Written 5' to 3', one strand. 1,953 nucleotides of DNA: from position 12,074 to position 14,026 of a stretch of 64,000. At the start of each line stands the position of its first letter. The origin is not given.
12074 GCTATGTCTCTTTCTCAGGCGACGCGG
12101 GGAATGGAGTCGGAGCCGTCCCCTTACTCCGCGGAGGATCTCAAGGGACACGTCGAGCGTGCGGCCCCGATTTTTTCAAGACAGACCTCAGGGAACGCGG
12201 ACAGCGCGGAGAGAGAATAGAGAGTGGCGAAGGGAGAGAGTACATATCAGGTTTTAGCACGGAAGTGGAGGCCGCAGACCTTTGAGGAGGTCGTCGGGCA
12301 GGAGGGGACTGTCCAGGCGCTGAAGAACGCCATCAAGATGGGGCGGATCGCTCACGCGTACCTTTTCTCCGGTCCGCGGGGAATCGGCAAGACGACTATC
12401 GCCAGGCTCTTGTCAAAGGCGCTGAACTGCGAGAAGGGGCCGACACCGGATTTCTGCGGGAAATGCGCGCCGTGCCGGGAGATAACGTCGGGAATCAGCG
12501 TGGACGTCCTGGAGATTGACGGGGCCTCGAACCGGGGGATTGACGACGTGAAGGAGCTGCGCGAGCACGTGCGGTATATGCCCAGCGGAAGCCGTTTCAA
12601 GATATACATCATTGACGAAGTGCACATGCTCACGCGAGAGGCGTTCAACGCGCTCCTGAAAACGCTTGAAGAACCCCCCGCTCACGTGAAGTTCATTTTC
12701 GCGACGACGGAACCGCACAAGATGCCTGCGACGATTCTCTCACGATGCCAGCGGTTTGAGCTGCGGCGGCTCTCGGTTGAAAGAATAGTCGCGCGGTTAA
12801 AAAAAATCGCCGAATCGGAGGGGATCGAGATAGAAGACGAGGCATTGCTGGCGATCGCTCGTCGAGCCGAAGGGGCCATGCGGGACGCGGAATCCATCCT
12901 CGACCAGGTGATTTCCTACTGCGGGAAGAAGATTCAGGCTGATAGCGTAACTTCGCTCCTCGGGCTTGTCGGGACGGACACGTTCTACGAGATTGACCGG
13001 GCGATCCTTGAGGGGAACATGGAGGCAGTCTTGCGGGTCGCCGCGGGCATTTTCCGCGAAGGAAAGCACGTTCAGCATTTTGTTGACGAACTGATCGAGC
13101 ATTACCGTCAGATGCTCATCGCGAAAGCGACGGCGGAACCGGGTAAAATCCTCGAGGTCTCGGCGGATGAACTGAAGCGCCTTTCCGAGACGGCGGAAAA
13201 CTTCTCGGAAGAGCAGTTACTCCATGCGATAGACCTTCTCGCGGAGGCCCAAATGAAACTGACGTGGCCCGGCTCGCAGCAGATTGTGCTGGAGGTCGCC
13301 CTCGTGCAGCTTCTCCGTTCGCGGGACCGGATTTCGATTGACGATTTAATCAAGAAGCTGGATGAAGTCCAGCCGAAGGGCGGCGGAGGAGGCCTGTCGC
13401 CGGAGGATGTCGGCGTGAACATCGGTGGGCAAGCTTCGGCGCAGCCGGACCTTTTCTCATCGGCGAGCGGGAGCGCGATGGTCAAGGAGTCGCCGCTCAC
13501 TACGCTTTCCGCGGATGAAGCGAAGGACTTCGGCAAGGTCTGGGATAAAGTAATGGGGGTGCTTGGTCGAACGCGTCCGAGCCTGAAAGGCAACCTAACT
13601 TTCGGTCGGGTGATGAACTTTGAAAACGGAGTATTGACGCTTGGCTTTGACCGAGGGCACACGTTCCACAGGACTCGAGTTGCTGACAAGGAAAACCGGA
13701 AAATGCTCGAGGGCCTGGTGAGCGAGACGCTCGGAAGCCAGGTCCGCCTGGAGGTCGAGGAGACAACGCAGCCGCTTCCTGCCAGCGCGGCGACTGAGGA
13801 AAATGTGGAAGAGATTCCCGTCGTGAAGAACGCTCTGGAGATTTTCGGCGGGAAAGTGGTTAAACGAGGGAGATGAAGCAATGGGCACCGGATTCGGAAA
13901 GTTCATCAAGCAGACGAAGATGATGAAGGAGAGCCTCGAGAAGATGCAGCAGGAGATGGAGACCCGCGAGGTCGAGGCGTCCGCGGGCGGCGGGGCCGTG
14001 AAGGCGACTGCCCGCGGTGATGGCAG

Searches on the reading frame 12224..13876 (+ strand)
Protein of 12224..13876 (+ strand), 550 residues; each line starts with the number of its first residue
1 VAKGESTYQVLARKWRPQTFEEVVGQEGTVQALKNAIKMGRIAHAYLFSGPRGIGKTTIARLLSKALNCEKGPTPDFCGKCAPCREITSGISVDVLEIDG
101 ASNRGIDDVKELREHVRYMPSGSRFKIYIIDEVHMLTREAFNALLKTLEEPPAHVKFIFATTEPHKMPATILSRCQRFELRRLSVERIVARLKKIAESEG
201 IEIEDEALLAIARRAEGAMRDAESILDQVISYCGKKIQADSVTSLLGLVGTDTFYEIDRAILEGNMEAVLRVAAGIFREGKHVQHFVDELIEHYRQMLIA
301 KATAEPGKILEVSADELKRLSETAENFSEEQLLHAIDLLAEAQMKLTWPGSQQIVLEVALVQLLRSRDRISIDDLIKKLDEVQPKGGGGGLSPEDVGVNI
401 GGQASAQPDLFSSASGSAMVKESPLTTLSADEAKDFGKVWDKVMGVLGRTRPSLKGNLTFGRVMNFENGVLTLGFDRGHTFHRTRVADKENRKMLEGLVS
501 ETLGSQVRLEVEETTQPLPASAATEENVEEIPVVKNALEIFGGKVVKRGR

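Call 56: search_protein_families(library=pfam, proteins=[window:12224-13876:+], max_evalue=0.0001)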
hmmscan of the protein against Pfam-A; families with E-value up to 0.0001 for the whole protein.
window:12224-13876:+ (550 aa): 10 families
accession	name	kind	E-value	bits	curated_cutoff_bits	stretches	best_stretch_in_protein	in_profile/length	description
PF13177.12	DNA_pol3_delta2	-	4e-45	154.1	27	1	26-183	2-160/161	DNA polymerase III, delta subunit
PF12169.13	DNA_pol3_gamma3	-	4.1e-15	56.3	24.4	1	238-379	2-143/143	DNA polymerase III subunits gamma and tau domain III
PF00004.35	AAA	-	5.8e-14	53.1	21.2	1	47-178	2-126/131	ATPase family associated with various cellular activities (AAA)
PF22608.2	DNAX_ATPase_lid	-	6e-14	52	27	1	188-234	2-48/49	DNA polymerase III clamp loader subunit, ATPase lid domain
PF13401.12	AAA_22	-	1.9e-07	31.9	27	1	47-162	9-123/130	AAA domain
PF07728.20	AAA_5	-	4.1e-07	30.5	22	1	47-153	3-95/139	AAA domain (dynein-related subfamily)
PF20964.2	DnaX_C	-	6.5e-07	29.7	26.2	1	432-511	7-85/113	DNA polymerase III subunit tau, C-terminal domain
PF05496.18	RuvB_N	-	3e-06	27.5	27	1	16-70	2-60/159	Holliday junction DNA helicase RuvB P-loop domain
PF13191.12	AAA_16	-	5.5e-06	27.4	32.6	0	23-84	2-63/167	AAA ATPase domain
PF06068.19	TIP49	-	1.6e-05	24.7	23.8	0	21-68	24-75/347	TIP49 P-loop domain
